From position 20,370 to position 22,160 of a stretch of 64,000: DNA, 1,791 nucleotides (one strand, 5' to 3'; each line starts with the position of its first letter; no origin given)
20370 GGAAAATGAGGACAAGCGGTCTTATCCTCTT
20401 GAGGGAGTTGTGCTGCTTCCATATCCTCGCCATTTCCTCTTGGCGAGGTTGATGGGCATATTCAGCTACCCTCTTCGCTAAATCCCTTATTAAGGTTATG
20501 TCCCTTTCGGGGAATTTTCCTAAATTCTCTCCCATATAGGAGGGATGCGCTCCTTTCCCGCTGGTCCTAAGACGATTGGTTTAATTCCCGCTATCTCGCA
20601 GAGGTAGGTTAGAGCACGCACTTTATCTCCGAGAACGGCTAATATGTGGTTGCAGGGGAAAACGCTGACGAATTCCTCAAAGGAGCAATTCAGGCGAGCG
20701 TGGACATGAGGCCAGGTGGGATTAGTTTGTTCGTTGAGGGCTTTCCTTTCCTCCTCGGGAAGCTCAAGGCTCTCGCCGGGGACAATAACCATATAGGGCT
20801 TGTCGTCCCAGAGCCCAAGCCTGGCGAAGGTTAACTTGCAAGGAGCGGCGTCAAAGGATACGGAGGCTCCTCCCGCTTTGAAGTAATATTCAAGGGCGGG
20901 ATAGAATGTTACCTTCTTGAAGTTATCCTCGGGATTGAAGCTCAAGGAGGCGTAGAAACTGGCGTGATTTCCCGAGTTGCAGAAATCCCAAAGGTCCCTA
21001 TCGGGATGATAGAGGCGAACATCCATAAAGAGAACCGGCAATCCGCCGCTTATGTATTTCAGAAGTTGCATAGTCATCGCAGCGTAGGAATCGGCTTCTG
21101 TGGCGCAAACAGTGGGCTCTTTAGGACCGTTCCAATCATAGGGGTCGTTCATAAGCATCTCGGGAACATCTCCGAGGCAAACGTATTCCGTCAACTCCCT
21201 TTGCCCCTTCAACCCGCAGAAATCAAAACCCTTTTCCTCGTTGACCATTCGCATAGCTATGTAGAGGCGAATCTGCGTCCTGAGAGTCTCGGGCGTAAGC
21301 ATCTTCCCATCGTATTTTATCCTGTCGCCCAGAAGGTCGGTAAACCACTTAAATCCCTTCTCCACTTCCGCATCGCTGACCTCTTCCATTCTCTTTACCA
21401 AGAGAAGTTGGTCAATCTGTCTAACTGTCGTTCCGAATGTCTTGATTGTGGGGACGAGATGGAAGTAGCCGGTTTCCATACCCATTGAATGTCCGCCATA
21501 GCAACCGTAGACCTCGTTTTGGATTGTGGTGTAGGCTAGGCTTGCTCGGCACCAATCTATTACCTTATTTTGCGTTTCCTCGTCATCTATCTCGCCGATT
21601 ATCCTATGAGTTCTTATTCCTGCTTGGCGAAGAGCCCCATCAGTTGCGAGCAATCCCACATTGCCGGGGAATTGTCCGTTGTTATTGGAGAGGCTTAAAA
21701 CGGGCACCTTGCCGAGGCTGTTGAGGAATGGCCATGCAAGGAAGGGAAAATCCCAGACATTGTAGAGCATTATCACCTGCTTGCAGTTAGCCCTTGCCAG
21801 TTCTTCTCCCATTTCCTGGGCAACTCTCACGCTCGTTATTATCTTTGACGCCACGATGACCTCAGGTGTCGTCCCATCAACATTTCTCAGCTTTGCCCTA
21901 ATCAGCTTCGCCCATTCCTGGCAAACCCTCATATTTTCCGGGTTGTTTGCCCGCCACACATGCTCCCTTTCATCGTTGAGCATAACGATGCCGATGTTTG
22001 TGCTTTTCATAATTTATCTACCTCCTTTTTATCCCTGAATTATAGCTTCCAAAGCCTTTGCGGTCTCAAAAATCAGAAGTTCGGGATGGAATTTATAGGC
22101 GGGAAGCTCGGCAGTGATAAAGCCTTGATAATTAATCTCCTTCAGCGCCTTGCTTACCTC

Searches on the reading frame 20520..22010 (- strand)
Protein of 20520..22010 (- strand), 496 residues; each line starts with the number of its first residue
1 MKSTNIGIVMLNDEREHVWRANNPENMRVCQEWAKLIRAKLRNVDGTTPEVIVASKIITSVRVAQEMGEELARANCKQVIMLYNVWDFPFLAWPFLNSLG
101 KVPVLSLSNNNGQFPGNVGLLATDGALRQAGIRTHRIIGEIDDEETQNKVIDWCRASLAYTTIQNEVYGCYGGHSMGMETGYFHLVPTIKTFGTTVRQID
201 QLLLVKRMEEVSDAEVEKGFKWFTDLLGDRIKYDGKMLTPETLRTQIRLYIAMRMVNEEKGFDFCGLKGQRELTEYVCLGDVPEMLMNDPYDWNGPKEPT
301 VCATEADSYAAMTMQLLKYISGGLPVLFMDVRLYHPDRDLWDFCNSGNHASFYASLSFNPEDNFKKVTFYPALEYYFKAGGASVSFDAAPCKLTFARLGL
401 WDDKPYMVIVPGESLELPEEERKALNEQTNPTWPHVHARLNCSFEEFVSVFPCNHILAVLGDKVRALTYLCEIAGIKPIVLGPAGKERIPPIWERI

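Call 31: search_protein_families(library=pfam, proteins=[window:20520-22010:-], max_evalue=1e-8)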
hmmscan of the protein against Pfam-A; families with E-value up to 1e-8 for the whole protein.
window:20520-22010:- (496 aa): 3 families
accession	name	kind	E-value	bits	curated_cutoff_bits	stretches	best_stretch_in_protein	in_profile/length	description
PF07881.17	Fucose_iso_N1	-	7.5e-41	140.2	28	1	4-164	2-168/169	L-fucose isomerase, first N-terminal domain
PF02952.23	Fucose_iso_C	-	2.5e-27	95.7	29.3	1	343-477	1-138/143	L-fucose isomerase, C-terminal domain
PF07882.17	Fucose_iso_N2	-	2.5e-14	53.7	22.3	1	264-320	122-178/180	L-fucose isomerase, second N-terminal domain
